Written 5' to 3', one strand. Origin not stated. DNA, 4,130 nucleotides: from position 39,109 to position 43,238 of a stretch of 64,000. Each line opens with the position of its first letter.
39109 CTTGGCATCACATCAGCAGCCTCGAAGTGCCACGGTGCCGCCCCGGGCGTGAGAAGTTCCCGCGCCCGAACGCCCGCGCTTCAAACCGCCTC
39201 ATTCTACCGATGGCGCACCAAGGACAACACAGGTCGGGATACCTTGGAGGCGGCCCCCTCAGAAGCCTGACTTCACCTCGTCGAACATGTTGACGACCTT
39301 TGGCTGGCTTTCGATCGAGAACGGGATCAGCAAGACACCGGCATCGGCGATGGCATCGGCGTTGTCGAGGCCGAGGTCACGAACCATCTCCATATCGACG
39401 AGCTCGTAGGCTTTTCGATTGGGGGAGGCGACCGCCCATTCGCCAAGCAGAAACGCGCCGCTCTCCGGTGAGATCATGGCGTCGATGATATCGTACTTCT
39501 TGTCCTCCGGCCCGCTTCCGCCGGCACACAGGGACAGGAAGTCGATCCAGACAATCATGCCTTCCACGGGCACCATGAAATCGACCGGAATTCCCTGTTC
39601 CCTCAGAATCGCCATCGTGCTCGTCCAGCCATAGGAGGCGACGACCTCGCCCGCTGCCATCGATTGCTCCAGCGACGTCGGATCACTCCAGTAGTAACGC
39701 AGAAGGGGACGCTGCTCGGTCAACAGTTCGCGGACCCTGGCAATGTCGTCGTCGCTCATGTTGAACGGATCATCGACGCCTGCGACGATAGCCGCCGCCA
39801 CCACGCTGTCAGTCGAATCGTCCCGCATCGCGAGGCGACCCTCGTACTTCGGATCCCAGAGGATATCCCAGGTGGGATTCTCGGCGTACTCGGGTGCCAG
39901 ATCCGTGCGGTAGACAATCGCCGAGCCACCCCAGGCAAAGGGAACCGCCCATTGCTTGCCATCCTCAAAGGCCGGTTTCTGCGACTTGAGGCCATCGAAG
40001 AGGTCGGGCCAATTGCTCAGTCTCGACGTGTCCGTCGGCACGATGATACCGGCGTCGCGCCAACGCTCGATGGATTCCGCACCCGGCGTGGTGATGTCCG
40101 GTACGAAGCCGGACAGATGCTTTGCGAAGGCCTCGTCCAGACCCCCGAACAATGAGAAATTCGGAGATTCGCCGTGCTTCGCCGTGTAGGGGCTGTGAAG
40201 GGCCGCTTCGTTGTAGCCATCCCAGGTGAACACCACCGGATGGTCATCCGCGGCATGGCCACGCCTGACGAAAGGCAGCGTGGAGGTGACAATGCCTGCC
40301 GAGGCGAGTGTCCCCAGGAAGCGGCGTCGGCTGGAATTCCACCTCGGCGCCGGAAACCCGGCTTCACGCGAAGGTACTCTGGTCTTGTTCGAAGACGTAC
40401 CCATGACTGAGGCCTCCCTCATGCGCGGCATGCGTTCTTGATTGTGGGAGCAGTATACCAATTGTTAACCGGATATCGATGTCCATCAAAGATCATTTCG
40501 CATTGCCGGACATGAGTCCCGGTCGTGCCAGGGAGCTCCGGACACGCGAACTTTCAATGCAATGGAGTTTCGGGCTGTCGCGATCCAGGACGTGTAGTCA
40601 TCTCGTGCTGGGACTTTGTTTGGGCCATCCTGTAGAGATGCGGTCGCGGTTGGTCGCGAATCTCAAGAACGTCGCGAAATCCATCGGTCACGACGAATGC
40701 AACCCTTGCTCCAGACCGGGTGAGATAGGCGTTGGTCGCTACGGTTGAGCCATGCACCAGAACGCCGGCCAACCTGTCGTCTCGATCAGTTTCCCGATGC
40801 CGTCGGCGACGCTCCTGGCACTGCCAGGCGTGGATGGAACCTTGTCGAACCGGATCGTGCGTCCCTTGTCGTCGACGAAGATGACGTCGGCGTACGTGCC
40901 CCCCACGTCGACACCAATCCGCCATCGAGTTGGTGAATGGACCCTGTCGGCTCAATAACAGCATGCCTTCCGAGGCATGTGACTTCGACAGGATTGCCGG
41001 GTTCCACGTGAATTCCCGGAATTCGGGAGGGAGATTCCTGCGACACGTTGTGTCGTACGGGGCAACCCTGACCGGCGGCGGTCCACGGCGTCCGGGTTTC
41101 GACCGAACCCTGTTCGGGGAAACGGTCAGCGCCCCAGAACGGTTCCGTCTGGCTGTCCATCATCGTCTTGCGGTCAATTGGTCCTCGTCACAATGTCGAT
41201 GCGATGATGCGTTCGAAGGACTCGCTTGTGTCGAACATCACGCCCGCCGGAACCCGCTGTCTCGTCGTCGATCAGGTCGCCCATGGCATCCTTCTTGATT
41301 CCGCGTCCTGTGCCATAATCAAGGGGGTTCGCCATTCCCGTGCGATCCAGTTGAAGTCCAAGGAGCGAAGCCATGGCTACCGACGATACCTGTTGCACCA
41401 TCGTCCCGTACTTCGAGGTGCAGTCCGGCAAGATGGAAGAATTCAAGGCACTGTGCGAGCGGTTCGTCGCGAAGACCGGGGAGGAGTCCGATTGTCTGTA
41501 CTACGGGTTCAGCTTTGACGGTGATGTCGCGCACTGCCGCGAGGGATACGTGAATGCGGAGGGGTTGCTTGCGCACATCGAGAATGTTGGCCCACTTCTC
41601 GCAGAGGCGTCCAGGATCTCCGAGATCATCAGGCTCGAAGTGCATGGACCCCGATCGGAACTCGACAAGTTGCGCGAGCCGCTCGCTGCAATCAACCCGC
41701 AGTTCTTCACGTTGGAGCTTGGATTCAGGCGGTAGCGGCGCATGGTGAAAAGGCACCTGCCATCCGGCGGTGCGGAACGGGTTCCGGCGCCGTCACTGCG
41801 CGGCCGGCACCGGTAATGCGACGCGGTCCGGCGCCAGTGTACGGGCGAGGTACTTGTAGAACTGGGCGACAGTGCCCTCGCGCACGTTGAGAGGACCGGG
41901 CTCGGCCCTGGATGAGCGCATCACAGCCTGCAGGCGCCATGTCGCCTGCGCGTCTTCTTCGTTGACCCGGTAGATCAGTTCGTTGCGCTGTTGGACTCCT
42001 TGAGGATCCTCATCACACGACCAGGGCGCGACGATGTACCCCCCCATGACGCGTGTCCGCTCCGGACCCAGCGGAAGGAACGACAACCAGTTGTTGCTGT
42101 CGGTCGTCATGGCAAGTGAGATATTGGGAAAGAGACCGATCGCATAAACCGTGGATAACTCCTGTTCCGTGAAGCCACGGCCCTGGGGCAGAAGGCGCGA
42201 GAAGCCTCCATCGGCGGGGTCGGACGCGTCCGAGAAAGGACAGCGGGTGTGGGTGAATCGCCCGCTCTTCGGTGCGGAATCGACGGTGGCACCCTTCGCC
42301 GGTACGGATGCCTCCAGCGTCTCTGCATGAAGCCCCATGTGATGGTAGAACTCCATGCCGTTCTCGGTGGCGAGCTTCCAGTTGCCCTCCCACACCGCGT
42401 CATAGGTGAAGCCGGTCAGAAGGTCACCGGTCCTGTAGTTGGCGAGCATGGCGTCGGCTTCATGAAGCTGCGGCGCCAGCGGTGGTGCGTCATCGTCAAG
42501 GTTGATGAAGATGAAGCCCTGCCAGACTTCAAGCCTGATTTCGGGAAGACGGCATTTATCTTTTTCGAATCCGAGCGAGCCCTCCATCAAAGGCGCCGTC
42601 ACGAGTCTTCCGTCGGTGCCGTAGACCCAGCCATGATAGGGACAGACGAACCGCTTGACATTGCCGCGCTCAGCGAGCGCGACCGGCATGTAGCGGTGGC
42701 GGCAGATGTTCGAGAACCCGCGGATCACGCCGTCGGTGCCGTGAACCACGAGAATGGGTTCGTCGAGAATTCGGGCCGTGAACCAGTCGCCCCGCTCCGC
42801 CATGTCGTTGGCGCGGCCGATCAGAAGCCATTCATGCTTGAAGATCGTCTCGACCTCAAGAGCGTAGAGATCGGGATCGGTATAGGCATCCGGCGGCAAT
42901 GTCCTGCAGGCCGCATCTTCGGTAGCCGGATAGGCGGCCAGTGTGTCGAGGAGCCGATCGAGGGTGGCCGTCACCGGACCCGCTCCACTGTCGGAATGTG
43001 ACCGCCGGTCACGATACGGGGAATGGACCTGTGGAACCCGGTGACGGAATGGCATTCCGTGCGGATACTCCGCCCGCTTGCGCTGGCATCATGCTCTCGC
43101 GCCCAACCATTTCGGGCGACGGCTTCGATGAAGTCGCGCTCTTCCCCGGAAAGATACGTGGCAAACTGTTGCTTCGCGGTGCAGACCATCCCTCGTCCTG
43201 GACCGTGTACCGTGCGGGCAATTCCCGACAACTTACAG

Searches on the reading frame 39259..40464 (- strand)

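Call 12: search_protein_families(library=pfam, proteins=[window:39259-40464:-], max_evalue=0.00001)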
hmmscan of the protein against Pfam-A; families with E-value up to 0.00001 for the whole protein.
window:39259-40464:- (401 aa): 2 families
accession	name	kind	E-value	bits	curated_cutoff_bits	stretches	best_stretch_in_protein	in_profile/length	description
PF13416.11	SBP_bac_8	-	2.3e-22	80.5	27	1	121-356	37-269/279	Bacterial extracellular solute-binding protein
PF13343.11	SBP_bac_6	-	1.5e-16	61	24.6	1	123-344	5-216/245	Bacterial extracellular solute-binding protein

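Call 33: search_protein_families(library=pfam, proteins=[window:39259-40461:-], max_evalue=0.001)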
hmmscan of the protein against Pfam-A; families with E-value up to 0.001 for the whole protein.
window:39259-40461:- (400 aa): 3 families
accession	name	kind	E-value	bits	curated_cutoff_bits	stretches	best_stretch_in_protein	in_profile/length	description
PF13416.11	SBP_bac_8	-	2.3e-22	80.5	27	1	120-355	37-269/279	Bacterial extracellular solute-binding protein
PF13343.11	SBP_bac_6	-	1.5e-16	61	24.6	1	122-343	5-216/245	Bacterial extracellular solute-binding protein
PF01547.30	SBP_bac_1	-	0.00096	19.7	26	0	117-311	46-268/307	Bacterial extracellular solute-binding protein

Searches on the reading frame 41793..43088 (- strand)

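Call 12: search_protein_families(library=pfam, proteins=[window:41793-43088:-], max_evalue=0.00001)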
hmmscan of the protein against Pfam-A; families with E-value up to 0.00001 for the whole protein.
window:41793-43088:- (431 aa): 2 families
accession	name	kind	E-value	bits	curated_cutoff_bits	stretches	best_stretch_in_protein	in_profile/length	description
PF00848.25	Ring_hydroxyl_A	-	1.7e-23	84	24.9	1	233-418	14-206/208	Ring hydroxylating alpha subunit (catalytic domain)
PF00355.32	Rieske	-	7.8e-17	61.4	20.3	1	86-169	1-82/88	Rieske [2Fe-2S] domain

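Call 33: search_protein_families(library=pfam, proteins=[window:41793-43055:-], max_evalue=0.001)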
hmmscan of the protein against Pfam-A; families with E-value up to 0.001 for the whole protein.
window:41793-43055:- (420 aa): 2 families
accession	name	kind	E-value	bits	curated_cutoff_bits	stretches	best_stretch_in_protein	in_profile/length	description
PF00848.25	Ring_hydroxyl_A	-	1.7e-23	84.1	24.9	1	222-407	14-206/208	Ring hydroxylating alpha subunit (catalytic domain)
PF00355.32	Rieske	-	7.6e-17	61.5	20.3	1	75-158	1-82/88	Rieske [2Fe-2S] domain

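Call 47: search_protein_families(library=ncbifam, proteins=[window:41793-43055:-], max_evalue=1e-20)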
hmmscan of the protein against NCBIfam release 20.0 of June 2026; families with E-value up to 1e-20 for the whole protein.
window:41793-43055:- (420 aa): 4 families
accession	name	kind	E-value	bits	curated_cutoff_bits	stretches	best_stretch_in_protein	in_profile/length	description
NF058607.1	GlBtMonoOxGbcA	equivalog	3e-46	157.7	670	1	51-249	31-228/420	glycine betaine monooxygenase oxygenase subunit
NF042946.1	3PPDioc_HcaE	equivalog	2.2e-39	135.7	830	1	47-250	10-221/450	3-phenylpropionate/cinnamic acid dioxygenase subunit alpha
TIGR03228.1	anthran_1_2_A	equivalog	2.2e-30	105.8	671.9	1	55-247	18-217/438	anthranilate 1,2-dioxygenase large subunit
TIGR03229.1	benzo_1_2_benA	equivalog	2.9e-27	95.6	780.95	1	55-244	18-216/433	benzoate 1,2-dioxygenase large subunit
